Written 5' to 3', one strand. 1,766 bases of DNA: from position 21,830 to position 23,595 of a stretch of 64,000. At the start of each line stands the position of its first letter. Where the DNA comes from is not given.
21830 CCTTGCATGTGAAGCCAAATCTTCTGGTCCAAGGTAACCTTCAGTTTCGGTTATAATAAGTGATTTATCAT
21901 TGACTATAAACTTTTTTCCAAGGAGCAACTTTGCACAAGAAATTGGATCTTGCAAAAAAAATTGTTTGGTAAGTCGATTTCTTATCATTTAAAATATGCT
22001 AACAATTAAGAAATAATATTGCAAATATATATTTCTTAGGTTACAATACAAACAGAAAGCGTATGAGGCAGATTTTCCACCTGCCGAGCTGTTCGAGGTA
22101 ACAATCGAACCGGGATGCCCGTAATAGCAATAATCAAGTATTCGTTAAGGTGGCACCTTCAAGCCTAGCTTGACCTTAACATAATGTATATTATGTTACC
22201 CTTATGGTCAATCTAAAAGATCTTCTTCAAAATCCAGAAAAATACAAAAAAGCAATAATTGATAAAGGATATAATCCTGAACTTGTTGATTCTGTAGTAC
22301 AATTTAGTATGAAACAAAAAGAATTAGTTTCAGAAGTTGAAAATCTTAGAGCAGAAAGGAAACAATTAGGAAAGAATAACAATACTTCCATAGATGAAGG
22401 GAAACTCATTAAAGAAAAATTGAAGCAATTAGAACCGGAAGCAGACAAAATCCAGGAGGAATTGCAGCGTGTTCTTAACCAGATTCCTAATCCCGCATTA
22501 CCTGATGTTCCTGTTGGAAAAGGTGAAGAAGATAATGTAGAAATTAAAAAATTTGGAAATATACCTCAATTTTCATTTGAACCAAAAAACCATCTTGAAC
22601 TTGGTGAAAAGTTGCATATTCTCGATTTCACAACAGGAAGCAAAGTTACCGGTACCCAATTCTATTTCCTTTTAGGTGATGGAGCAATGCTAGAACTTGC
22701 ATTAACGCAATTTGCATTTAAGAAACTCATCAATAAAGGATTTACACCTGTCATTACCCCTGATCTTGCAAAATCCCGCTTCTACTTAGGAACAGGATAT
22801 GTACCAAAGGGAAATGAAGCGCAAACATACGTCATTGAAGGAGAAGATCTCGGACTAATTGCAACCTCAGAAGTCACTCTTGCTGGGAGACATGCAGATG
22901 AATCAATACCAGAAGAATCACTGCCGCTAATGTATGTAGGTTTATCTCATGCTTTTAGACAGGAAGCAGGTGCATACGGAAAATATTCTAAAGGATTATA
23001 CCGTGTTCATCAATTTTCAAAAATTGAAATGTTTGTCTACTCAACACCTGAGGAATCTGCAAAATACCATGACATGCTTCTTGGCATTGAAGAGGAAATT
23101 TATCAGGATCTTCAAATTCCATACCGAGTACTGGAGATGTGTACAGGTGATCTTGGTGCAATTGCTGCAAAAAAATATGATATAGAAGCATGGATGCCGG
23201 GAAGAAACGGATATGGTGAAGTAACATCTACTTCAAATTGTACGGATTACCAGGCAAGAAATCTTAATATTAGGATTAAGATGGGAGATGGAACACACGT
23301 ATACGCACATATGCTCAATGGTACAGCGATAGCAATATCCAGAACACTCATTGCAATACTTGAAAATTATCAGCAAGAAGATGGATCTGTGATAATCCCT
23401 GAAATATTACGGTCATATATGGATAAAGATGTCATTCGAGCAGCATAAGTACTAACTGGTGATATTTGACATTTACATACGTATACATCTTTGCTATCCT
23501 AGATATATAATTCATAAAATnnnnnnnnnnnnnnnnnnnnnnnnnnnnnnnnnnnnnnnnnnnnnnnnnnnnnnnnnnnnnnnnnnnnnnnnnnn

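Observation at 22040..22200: serS leader carries a textbook T-box antiterminator (UGGCACC bulge) but no terminator, with the Ser codon in a terminal loop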

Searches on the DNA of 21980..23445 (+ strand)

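Call 4: search_rna_families(source=window, start=21980, end=22260, threshold=evalue, max_evalue=10, show_alignments=5)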
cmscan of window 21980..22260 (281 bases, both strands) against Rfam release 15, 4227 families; matches with E-value up to 10: 1.
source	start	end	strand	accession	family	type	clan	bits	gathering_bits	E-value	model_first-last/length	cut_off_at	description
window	22054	22131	+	RF02248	Six3os1_3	Gene; lncRNA;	-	10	40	3.1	1-75/75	no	Six3os1 conserved region 3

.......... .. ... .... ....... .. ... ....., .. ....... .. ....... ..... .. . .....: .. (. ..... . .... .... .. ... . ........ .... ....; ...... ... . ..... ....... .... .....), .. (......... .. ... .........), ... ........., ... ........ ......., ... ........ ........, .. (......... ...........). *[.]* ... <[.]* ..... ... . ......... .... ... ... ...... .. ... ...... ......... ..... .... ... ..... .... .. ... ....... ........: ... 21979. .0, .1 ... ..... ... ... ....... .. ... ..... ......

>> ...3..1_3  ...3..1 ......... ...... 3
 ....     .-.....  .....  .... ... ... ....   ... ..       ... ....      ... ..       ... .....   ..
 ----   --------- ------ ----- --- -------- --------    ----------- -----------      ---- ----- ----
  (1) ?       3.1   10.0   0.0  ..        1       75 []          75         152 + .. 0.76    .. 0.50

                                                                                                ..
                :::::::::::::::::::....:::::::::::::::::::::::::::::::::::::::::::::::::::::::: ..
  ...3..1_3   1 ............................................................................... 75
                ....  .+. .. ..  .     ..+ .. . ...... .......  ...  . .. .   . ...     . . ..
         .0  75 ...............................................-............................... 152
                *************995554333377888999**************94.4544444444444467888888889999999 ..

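Call 31: search_rna_families(source=L097, start=1100, end=1560, threshold=evalue, max_evalue=1, show_alignments=2)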
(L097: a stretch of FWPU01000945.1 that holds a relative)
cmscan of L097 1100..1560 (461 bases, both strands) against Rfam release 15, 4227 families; matches with E-value up to 1: 3.
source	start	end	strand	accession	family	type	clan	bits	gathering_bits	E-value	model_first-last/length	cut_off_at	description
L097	1238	1466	+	RF00230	T-box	Cis-reg; leader;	-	32.3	93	1.5e-05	1-219/219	no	T-box leader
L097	1125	1216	-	RF03243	mir-2731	Gene; miRNA;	-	18.9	80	0.32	1-91/91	no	mir-2731 microRNA precursor family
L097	1442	1485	+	RF00976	mir-583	Gene; miRNA;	-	18.3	80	0.56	1-62/62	no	mir-583 microRNA precursor family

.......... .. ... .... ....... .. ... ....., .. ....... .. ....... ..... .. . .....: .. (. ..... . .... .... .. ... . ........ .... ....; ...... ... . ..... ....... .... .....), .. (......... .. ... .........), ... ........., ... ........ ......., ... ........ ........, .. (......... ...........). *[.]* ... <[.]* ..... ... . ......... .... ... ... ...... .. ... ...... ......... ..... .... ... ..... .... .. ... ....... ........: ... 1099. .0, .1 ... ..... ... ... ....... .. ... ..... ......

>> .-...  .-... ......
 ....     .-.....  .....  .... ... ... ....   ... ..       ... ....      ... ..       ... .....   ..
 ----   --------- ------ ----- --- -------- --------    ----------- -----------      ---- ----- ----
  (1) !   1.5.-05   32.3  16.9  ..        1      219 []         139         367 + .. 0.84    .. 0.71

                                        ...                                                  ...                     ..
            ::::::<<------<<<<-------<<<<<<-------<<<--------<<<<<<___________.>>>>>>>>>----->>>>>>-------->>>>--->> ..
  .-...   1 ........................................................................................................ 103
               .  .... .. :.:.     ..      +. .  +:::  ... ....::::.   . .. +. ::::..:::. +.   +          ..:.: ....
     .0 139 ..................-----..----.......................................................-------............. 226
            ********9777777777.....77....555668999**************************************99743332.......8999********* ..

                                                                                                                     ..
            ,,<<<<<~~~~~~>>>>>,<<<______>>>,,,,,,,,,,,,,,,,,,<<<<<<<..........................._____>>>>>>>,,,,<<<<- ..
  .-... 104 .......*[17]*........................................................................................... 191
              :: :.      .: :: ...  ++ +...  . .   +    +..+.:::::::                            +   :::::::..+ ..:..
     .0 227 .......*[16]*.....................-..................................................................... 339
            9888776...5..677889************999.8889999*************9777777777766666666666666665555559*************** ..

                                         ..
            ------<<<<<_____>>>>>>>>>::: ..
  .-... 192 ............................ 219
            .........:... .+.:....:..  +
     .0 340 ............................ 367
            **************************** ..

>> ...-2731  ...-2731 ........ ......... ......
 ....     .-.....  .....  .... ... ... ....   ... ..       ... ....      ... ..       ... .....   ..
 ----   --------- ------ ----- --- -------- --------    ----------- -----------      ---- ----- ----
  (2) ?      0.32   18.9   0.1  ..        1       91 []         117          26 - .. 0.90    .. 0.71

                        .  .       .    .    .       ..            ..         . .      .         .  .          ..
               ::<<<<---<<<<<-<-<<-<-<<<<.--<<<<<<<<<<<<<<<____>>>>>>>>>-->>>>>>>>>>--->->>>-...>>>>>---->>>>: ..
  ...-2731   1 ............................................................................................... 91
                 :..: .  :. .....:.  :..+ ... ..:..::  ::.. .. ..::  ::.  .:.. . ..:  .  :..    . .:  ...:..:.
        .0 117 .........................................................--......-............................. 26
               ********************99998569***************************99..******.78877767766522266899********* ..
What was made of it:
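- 22058..22090 (+): K-turn plus ultrashort Stem I: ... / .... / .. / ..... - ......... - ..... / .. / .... Matches the Rfam T-box consensus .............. shown in call 31.
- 22111..22129 (+): Stem IIA (CGG(G)/(C)CCG) with the F-box-like CCCGUAAUAGC. Possible IIB pseudoknot pairing UGC 22116-22118 with GCA 22127-22129. Rfam consensus CGg..cCGUUA (call 31).
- On T-box riboswitch (general): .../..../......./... matches the consensus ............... (call 31), but with a 4-nt bulge. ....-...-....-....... against the consensus CGg..cCGUUA (call 31). A canonical control scores 32 bits against a gathering score of 93 (call 31).
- K-turn, F-box and T-box sequence match the Rfam consensus (call 31).
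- Tried and rejected: I do not treat this as refuting, because a canonical control reaches only 32 of 93 bits (call 31).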

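Call 66: search_rna_families(sources=[L016, L168, L169, L170, L172, L165], threshold=evalue, max_evalue=10, show_alignments=4)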
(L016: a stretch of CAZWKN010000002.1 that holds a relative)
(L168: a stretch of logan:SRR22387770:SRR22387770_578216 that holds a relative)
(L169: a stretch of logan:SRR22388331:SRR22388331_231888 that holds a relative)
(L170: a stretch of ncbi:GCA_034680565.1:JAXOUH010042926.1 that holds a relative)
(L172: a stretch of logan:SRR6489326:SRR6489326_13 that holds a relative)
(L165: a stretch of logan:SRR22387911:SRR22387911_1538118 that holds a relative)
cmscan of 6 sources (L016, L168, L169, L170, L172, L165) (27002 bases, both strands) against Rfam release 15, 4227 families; matches with E-value up to 10: 3.
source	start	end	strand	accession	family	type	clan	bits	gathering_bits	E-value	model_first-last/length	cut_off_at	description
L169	3783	3843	-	RF04072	mir-7386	Gene; miRNA;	-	22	44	5.2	1-59/59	no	mir-7386 microRNA precursor family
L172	3871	3954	-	RF03896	MIR2275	Gene; miRNA;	-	21.6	60.5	9.7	1-95/95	no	MIR2275 microRNA precursor family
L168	2246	2304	-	RF00251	mir-219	Gene; miRNA;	-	20.9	54.5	2.2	1-79/79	no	mir-219 microRNA precursor family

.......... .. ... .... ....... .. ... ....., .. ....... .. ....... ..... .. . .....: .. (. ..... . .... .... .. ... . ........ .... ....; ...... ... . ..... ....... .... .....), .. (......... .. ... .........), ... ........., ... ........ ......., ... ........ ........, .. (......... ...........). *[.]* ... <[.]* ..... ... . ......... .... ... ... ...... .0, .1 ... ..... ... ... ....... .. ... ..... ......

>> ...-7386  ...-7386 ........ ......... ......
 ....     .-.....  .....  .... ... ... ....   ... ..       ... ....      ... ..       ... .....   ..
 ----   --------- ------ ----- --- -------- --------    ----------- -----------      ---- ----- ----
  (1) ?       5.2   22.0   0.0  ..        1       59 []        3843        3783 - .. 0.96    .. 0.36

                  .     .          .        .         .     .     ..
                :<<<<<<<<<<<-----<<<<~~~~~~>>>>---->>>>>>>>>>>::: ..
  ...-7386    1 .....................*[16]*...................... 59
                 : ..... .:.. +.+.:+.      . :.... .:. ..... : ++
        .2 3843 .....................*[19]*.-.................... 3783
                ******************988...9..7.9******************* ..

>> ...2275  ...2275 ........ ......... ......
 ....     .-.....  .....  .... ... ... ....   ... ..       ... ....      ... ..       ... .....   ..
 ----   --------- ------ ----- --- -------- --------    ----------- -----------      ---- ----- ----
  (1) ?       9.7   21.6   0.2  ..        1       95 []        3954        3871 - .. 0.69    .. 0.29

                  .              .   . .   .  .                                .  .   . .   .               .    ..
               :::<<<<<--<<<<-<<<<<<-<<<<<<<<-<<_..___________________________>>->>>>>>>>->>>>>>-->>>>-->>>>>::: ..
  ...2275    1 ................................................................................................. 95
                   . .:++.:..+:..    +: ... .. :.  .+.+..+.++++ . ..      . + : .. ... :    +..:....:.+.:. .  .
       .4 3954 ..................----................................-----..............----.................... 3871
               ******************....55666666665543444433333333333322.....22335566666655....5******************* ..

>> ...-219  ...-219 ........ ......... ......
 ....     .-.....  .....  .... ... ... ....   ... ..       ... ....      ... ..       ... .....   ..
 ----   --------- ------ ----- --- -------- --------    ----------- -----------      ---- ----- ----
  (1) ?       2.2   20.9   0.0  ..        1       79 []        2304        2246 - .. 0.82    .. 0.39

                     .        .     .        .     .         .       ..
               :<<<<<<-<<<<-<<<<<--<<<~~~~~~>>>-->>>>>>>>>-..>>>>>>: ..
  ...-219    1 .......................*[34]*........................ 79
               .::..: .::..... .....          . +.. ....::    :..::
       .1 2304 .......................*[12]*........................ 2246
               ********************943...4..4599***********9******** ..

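Call 77: build_rna_model(alignment_id=A4, structure=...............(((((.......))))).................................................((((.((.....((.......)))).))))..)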
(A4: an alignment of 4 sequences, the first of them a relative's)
Model R1 built from alignment A4 (4 sequences, 113 columns); structure: as given.
model positions 91; base pairs 13; branch points 1; effective number of sequences 1.64; information 0.626 bits per position. Calibrated on 0.2 Mb of random sequence (short: E-values are rough).
structure used (alignment columns):
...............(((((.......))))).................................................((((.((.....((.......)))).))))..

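Call 78: search_with_rna_model(model_id=R1, source=window, filters=off, max_evalue=10, show_alignments=3)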
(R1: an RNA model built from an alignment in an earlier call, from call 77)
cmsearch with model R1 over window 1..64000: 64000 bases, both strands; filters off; matches with E-value up to 10: 11.
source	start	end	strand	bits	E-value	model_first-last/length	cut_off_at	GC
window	23542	23619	-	13.8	0.65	1-91/91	no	0.33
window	32592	32679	-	12.1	1.5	1-91/91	no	0.33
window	6293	6385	-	11.3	2.3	1-91/91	no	0.39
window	22054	22123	+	11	2.6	1-91/91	no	0.53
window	44334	44428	-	11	2.7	1-91/91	no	0.34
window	51495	51575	-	10.8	2.9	1-91/91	no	0.36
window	53783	53805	-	10.8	2.9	63-87/91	no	0.61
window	51788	51863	-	10.2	4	1-91/91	no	0.36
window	32077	32146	+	9.9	4.7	1-91/91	no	0.26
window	33881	33937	-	9.5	5.7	1-91/91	no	0.28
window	27303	27386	-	8.6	9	1-91/91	no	0.33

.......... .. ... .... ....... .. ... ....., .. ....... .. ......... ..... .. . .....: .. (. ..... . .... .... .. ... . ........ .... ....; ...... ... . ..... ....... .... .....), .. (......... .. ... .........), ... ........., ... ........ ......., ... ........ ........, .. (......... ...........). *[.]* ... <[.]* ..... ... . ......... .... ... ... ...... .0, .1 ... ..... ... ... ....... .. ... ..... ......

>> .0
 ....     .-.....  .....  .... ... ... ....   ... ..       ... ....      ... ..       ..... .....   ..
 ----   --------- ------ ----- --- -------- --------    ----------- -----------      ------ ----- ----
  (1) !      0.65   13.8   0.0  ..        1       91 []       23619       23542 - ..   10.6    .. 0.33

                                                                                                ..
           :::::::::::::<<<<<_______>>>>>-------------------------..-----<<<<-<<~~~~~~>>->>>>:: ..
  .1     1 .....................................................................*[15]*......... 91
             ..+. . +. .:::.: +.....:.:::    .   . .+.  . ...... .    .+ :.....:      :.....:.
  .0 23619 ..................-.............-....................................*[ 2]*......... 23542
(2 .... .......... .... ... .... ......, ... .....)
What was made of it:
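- A covariance model built from four mini serS leaders does not find the window leader significantly (11 bits, E = 2.6; call 78).
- Tried and rejected: The window leader scores only 11 bits (E = 2.6, rank 4), so homology to the mini type is not shown by this test (calls 77, 78).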
